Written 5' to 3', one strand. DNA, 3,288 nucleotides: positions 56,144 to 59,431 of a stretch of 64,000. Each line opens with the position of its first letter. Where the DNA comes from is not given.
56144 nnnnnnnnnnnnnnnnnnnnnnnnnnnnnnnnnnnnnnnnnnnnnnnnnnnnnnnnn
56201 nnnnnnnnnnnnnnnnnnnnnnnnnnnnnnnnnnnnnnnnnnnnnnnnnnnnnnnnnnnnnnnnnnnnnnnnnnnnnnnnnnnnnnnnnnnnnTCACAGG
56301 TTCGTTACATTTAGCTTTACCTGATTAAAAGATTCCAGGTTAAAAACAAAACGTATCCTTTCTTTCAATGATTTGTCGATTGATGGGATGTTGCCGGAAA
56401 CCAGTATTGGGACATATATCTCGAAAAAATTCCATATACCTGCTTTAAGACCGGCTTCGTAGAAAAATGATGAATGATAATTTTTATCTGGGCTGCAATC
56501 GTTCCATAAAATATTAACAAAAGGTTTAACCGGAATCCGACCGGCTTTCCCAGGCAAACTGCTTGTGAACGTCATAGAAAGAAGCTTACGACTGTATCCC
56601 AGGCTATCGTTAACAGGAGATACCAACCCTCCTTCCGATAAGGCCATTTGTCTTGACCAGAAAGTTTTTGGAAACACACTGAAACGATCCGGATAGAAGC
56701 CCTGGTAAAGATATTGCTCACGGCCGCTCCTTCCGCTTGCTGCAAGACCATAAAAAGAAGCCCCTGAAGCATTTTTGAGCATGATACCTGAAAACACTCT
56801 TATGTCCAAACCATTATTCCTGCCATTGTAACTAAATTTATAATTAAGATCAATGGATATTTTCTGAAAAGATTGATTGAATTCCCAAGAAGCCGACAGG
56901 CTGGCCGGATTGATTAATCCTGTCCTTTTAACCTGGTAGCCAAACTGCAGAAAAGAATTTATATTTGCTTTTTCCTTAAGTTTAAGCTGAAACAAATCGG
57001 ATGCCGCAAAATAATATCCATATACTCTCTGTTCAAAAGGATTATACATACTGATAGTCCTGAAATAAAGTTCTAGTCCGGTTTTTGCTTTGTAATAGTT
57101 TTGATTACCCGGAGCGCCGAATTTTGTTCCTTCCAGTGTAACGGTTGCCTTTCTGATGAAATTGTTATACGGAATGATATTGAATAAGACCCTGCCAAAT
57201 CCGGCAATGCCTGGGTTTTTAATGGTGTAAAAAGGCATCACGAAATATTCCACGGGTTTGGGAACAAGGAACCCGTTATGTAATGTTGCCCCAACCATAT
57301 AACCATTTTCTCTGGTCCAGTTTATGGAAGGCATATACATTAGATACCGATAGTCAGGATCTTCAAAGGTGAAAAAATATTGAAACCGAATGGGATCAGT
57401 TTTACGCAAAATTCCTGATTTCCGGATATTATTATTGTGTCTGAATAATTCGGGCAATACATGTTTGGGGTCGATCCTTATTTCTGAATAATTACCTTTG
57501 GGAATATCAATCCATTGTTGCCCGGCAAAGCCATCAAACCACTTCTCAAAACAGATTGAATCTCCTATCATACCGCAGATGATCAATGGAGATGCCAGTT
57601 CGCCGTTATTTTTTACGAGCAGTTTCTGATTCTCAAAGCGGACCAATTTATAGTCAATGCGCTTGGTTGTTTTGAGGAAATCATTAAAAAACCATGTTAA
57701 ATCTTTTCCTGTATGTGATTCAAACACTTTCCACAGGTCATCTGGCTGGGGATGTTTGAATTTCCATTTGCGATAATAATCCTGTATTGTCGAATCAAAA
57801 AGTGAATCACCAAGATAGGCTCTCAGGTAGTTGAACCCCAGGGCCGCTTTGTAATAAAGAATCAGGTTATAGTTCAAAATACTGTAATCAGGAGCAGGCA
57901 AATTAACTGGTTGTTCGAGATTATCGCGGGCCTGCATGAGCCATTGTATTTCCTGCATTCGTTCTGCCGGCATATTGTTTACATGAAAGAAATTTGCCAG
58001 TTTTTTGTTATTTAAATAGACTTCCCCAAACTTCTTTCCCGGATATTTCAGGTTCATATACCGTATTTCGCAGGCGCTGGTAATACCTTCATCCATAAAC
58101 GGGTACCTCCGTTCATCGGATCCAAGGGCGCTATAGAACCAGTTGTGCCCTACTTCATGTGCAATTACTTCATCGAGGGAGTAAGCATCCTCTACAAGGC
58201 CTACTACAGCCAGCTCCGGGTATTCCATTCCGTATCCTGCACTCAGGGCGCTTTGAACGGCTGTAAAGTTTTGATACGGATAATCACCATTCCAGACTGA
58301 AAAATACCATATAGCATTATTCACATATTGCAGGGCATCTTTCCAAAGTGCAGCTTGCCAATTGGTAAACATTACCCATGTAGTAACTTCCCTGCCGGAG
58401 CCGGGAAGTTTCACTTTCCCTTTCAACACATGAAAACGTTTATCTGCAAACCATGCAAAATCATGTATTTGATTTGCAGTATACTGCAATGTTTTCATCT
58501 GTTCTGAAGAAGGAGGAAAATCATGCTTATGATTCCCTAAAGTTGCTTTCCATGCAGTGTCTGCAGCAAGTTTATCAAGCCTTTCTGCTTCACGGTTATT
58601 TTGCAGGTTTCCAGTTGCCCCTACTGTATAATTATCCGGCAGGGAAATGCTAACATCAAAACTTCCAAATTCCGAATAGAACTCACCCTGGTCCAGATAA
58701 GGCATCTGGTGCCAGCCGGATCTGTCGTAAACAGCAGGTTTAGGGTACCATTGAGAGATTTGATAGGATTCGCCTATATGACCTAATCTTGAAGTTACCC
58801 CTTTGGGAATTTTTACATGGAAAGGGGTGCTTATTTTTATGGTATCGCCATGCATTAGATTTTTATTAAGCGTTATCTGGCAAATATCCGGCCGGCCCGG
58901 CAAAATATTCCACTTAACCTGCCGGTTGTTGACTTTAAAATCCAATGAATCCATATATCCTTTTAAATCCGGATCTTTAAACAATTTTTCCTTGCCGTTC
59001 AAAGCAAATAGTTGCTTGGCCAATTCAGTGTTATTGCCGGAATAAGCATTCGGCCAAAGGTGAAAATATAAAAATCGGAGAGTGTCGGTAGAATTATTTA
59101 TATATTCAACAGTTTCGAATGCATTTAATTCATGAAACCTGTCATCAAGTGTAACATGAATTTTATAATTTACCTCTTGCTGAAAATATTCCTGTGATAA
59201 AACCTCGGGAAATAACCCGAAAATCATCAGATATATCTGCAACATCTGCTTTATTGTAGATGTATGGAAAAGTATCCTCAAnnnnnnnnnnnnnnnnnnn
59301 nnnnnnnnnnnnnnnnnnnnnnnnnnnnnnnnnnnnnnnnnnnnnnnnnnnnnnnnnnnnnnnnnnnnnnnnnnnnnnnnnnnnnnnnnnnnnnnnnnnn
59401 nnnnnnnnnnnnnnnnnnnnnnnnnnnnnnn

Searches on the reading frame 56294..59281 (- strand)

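Call 13: search_protein_families(library=pfam, proteins=[window:56294-59281:-], max_evalue=0.001)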
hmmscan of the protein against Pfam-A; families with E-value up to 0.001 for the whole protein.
window:56294-59281:- (995 aa): 1 family
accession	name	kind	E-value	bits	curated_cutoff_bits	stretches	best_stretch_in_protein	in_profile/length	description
PF01433.26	Peptidase_M1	-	1.4e-14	54.7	27.7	1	365-535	63-218/218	Peptidase family M1 domain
